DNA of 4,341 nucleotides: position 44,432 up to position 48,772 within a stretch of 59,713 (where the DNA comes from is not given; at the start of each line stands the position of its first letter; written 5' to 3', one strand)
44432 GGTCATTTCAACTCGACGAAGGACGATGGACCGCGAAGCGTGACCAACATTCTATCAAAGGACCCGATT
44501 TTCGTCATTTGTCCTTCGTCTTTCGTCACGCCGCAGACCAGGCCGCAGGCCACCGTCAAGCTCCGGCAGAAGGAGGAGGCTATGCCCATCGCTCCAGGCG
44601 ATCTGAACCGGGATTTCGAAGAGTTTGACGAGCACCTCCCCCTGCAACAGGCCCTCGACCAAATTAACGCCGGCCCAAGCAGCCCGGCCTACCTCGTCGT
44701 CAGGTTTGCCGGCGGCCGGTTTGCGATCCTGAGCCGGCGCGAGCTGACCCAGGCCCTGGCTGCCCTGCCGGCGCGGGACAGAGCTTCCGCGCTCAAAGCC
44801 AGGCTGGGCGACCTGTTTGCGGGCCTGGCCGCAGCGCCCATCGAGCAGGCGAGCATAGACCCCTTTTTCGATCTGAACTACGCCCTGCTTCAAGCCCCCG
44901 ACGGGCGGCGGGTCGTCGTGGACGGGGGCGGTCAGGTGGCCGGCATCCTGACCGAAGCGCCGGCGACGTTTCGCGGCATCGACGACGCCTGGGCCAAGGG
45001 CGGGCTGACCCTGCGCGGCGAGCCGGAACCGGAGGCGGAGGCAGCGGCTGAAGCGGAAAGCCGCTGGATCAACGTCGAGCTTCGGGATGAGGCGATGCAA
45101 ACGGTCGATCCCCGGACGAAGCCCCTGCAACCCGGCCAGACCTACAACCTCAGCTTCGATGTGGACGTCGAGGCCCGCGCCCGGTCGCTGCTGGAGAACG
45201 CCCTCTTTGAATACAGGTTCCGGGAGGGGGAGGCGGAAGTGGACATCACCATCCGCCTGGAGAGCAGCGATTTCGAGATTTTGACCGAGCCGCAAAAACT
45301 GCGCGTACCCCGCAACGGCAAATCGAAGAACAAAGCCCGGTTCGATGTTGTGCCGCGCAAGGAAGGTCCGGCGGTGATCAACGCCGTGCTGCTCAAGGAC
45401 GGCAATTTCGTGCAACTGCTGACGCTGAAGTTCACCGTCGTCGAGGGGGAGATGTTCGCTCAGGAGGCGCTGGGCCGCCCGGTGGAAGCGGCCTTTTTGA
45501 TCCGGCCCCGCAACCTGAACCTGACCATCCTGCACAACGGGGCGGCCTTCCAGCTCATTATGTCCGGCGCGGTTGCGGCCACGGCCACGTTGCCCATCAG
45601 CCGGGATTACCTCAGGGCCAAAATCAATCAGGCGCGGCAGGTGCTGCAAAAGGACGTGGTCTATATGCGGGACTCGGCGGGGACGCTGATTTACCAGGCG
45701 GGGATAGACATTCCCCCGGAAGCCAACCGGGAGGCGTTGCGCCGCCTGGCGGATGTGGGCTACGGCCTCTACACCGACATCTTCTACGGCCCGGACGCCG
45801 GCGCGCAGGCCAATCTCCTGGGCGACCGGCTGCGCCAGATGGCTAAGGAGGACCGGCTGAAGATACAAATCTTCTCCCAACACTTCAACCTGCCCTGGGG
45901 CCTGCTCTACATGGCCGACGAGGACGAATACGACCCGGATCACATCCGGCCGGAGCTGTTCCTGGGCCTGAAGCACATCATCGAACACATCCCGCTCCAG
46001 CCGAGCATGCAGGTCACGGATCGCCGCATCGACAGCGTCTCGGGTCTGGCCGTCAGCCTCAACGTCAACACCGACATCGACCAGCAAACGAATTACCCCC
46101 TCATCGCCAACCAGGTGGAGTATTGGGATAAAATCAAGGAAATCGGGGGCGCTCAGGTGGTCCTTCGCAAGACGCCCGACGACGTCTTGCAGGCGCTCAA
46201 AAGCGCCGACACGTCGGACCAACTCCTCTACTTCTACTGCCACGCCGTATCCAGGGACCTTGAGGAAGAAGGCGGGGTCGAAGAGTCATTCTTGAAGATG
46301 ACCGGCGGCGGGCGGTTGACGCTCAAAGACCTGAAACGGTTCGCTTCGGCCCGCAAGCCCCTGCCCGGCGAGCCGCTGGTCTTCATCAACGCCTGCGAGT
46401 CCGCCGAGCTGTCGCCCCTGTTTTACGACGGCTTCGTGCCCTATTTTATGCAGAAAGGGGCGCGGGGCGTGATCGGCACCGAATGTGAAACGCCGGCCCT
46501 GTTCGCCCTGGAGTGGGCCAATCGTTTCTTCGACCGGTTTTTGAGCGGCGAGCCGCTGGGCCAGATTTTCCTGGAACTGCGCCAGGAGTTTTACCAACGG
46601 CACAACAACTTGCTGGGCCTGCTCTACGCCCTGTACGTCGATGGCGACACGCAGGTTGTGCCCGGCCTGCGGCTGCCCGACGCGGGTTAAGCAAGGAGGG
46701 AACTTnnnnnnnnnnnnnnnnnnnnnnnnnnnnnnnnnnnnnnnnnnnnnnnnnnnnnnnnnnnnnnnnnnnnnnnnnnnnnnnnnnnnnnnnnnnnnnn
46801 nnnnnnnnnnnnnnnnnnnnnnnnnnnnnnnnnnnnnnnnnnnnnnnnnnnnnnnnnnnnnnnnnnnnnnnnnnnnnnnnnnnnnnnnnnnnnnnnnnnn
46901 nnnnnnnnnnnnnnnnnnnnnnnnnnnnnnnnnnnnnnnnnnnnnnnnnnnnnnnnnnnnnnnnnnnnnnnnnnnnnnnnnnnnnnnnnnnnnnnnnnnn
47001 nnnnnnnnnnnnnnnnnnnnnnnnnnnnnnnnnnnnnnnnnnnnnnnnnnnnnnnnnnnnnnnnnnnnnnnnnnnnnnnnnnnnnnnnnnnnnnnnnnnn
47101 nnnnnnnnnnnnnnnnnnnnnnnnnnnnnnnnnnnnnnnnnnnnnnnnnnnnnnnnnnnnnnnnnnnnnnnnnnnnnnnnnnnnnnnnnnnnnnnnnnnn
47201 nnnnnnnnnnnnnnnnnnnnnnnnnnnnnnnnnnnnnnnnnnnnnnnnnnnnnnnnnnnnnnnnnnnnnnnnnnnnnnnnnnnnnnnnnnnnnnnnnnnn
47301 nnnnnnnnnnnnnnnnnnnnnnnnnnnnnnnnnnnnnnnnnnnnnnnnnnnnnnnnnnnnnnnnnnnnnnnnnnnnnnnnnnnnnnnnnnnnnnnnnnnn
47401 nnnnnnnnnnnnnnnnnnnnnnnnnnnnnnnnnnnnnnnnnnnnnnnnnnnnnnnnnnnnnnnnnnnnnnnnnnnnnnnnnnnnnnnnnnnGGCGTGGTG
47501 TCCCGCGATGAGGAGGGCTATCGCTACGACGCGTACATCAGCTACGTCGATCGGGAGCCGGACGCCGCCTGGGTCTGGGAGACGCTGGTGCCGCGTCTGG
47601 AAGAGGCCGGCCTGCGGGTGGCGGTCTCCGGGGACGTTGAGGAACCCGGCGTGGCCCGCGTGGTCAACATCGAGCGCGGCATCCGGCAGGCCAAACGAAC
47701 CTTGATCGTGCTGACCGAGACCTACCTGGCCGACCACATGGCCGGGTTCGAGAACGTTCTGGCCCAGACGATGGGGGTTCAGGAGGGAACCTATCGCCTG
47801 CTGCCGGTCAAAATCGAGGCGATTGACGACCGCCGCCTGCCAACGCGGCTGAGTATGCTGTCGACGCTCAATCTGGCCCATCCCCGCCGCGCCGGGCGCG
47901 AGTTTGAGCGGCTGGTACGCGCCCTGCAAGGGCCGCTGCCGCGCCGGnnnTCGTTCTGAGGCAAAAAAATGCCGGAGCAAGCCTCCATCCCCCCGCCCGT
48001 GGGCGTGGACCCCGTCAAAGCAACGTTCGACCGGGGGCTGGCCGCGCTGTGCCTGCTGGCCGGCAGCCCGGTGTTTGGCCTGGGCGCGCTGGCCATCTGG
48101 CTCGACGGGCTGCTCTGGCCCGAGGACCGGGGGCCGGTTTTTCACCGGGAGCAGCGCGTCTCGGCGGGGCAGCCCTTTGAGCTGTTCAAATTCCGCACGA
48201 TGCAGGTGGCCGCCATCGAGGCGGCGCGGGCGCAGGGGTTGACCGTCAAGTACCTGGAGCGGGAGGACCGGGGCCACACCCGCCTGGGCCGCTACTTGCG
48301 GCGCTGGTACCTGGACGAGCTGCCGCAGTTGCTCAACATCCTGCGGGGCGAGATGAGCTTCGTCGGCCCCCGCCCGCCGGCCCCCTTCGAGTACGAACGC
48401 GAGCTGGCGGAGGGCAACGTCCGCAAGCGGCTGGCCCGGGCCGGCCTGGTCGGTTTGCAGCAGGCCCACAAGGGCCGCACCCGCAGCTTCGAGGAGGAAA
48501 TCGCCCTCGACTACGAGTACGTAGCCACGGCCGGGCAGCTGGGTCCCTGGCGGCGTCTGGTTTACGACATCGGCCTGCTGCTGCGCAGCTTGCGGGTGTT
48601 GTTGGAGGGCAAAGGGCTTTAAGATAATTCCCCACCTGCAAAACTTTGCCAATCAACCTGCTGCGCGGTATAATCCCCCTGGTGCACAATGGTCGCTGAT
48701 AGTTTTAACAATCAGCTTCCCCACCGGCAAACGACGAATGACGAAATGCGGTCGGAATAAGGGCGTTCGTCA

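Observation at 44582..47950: CHAT protease followed by a caspase(C14)-TIR fusion: candidate undescribed cell-death/defence module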

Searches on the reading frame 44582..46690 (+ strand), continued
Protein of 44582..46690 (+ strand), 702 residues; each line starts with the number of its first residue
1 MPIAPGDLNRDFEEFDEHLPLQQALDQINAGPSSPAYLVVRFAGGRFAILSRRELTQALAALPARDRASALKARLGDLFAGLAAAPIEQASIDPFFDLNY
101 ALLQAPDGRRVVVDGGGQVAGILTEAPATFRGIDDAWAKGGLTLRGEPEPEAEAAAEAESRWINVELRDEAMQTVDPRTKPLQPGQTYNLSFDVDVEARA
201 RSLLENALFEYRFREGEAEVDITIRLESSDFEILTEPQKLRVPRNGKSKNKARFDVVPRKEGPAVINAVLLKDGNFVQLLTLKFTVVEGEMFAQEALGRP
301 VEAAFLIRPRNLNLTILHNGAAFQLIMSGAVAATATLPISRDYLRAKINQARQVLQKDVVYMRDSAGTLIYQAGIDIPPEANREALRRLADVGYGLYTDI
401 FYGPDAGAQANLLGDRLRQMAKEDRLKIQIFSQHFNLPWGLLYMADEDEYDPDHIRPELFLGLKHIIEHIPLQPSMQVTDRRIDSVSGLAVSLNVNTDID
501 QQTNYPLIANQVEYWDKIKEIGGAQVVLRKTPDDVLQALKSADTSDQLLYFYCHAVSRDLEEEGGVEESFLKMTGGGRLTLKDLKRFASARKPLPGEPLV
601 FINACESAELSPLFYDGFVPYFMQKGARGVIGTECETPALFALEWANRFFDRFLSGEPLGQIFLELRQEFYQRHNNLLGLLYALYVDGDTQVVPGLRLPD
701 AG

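Call 95: search_protein_families(library=pfam, proteins=[L110:3982-5154:+, L110:5155-8355:+, L110:8495-11626:+, L124:3470-6874:-, L124:8354-11608:+, L124:6766-8028:-, P0317, P0278], max_evalue=0.01)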
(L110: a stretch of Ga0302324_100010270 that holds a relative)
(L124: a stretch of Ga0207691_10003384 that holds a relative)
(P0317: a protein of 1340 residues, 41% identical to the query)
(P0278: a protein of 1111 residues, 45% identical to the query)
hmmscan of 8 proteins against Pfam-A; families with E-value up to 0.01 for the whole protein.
L110:3982-5154:+ (390 aa): 1 family
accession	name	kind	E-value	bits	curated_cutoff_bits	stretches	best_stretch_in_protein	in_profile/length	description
PF12770.12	CHAT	-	0.0011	18.9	24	1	258-344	176-264/289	CHAT domain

L110:5155-8355:+ (1066 aa): 5 families
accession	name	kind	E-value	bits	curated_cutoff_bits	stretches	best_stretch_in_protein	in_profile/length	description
PF20703.3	nSTAND1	-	7.1e-37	128.4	27.1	2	14-232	1-175/379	Novel STAND NTPase 1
PF13401.12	AAA_22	-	3.8e-05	24.4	27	1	48-215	5-121/130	AAA domain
PF13191.12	AAA_16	-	4.7e-05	24.4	32.6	1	29-180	2-142/167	AAA ATPase domain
PF01637.24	ATPase_2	-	0.0031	17.8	33.2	1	29-202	1-141/225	ATPase domain predominantly from Archaea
PF24883.2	NPHP3_N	-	0.006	17.2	24.8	0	46-213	19-160/164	Nephrocystin 3, N-terminal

L110:8495-11626:+ (1043 aa): 1 family
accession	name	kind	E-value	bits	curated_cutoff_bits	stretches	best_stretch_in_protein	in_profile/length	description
PF12770.12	CHAT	-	7.7e-09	35.8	24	1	871-1009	123-258/289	CHAT domain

L124:3470-6874:- (1134 aa): 3 families
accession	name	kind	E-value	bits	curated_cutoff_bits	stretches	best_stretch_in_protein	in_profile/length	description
PF20703.3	nSTAND1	-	5.2e-38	132.1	27.1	2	55-264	1-172/379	Novel STAND NTPase 1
PF13191.12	AAA_16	-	0.0004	21.4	32.6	1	72-215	4-142/167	AAA ATPase domain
PF13401.12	AAA_22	-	0.0021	18.8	27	0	89-251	5-122/130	AAA domain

L124:8354-11608:+ (1084 aa): 1 family
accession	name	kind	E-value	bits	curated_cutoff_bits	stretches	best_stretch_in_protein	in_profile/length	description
PF12770.12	CHAT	-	1.7e-10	41.2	24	1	824-1045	36-253/289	CHAT domain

L124:6766-8028:- (420 aa): 0 families

P0317 (1340 aa): 0 families

P0278 (1111 aa): 1 family
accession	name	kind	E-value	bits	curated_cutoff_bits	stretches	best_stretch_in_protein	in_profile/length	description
PF12770.12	CHAT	-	1.5e-05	25.1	24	1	834-1069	26-255/289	CHAT domain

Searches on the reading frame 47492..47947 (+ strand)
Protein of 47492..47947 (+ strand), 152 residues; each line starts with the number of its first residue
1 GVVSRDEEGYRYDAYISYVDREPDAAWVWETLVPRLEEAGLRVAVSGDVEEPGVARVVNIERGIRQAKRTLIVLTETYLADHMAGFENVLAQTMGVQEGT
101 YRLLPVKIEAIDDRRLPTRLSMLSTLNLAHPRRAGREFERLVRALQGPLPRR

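Call 99: find_homologous_proteins(query=window:47492-47947:+, max_evalue=0.00001)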
Query seq(152 aa) (152 aa): 113 proteins with E <= 0.00001 among 263 candidates.
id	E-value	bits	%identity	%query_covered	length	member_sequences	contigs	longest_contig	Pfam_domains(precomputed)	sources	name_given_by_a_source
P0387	5.5e-77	275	82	100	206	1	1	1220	PF01582.26,PF13676.12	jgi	jgi:hypothetical protein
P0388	1.7e-76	273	83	100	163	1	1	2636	PF01582.26,PF13676.12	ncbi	-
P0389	1.9e-76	273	81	99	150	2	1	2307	PF01582.26,PF13676.12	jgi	jgi:hypothetical protein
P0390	3.4e-76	272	83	100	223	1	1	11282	PF01582.26,PF13676.12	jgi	-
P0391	6.2e-75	268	82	100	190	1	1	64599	PF01582.26,PF13676.12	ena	-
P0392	2.6e-73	263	80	99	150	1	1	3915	PF01582.26,PF13676.12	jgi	-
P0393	8.7e-73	261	79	100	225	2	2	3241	PF01582.26,PF13676.12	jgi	jgi:hypothetical protein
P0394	1.3e-72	260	78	97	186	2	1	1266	PF01582.26,PF13676.12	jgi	jgi:hypothetical protein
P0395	1.6e-72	260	80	100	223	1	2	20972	PF01582.26,PF13676.12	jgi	-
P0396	2.0e-72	260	78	99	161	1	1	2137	PF01582.26,PF13676.12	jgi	-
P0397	9.2e-71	254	76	100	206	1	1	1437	PF01582.26,PF13676.12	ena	-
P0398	1.1e-70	254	76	100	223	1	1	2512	PF01582.26,PF13676.12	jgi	jgi:TIR domain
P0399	3.2e-70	253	76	100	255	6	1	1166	PF01582.26,PF13676.12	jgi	jgi:hypothetical protein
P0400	3.5e-70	252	77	100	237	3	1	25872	PF01582.26,PF13676.12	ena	-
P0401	7.0e-70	251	77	98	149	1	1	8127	PF01582.26,PF13676.12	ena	-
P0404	7.8e-69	248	74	99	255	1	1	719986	PF01582.26,PF13676.12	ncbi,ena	-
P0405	1.9e-68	247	76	98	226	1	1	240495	PF01582.26,PF13676.12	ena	-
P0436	2.1e-54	201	62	99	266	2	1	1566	PF01582.26,PF19955.6,PF13676.12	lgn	-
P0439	1.6e-52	195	70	88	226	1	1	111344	PF01582.26,PF13676.12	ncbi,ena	-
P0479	1.7e-32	130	66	65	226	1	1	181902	PF01582.26,PF13676.12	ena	-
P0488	3.5e-28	116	55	77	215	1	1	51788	PF01582.26,PF13676.12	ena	-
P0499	1.8e-13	69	38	93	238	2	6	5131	PF01582.26,PF19960.7,PF13676.12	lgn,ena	-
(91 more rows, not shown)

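Call 100: search_protein_families(library=pfam, proteins=[P0436, P0499, P0404, P0405, P0391, P0400, P0439, P0390, P0479, P0488], max_evalue=0.01)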
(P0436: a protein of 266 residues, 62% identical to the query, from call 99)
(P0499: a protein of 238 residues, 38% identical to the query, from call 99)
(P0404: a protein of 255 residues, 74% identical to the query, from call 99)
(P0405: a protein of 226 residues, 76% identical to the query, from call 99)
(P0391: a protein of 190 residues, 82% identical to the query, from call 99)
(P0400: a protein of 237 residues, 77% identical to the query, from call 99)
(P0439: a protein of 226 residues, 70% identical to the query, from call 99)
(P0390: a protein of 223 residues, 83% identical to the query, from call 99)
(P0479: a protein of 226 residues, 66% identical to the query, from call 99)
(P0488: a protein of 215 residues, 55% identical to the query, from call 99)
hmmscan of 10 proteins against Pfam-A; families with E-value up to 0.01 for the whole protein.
P0436 (266 aa): 3 families
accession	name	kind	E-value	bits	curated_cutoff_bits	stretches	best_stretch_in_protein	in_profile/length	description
PF13676.11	TIR_2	-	9.7e-11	42.7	28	1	127-253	2-121/122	TIR domain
PF19955.5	EAD1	-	2.6e-08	34.7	24.2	1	10-85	11-89/90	Effector-associated domain 1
PF01582.25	TIR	-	7.5e-08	32.8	21.3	1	124-225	2-101/179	TIR domain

P0499 (238 aa): 3 families
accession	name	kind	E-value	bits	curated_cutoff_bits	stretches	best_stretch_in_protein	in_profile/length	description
PF13676.11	TIR_2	-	1.3e-26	93.9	28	1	13-133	1-122/122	TIR domain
PF19960.5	EAD7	-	1e-17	64.1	32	1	163-226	1-62/62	Effector-associated domain 7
PF01582.25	TIR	-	3.3e-10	40.5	21.3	1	11-105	2-99/179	TIR domain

P0404 (255 aa): 2 families
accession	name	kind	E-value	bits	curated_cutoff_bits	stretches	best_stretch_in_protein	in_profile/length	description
PF13676.11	TIR_2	-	2e-13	51.3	28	1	118-245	2-122/122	TIR domain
PF01582.25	TIR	-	9.7e-11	42.2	21.3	1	115-216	2-101/179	TIR domain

P0405 (226 aa): 2 families
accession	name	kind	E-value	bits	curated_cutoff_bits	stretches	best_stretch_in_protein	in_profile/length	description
PF13676.11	TIR_2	-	5.5e-12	46.7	28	1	87-213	3-121/122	TIR domain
PF01582.25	TIR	-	1.5e-06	28.6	21.3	1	85-185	1-101/179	TIR domain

P0391 (190 aa): 2 families
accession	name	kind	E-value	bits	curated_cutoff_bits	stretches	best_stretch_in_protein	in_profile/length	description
PF13676.11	TIR_2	-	2.7e-15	57.3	28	1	54-180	3-122/122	TIR domain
PF01582.25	TIR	-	1.4e-09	38.5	21.3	1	52-151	1-101/179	TIR domain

P0400 (237 aa): 2 families
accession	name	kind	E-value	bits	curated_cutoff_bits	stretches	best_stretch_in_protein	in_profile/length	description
PF13676.11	TIR_2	-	9.1e-13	49.2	28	1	100-227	2-122/122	TIR domain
PF01582.25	TIR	-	3.8e-07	30.5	21.3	1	99-198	1-101/179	TIR domain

P0439 (226 aa): 2 families
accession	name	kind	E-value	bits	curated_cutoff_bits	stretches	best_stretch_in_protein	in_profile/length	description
PF13676.11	TIR_2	-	5.8e-11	43.4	28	1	86-202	2-111/122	TIR domain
PF01582.25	TIR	-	6.6e-08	33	21.3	1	83-184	2-101/179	TIR domain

P0390 (223 aa): 2 families
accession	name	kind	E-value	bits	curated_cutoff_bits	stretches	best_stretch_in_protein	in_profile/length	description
PF13676.11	TIR_2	-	6.1e-13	49.8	28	1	87-213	3-122/122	TIR domain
PF01582.25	TIR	-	5.7e-09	36.5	21.3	1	85-184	1-101/179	TIR domain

P0479 (226 aa): 2 families
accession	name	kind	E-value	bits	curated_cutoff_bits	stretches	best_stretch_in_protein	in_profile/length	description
PF13676.11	TIR_2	-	1.2e-06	29.5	28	1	86-158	2-71/122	TIR domain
PF01582.25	TIR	-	5.1e-06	26.8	21.3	1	83-158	2-76/179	TIR domain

P0488 (215 aa): 2 families
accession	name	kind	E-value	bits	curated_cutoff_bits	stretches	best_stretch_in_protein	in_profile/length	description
PF13676.11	TIR_2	-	2.5e-06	28.4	28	1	87-167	3-79/122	TIR domain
PF01582.25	TIR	-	1.9e-05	25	21.3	1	99-162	17-80/179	TIR domain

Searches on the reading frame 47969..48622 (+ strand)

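Call 10: search_protein_families(library=pfam, proteins=[window:47969-48622:+], max_evalue=0.01)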
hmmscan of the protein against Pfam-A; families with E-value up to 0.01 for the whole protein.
window:47969-48622:+ (217 aa): 1 family
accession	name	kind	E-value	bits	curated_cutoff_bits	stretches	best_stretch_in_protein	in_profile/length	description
PF02397.22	Bac_transf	-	7.2e-39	133.6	27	1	17-211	1-177/179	Bacterial sugar transferase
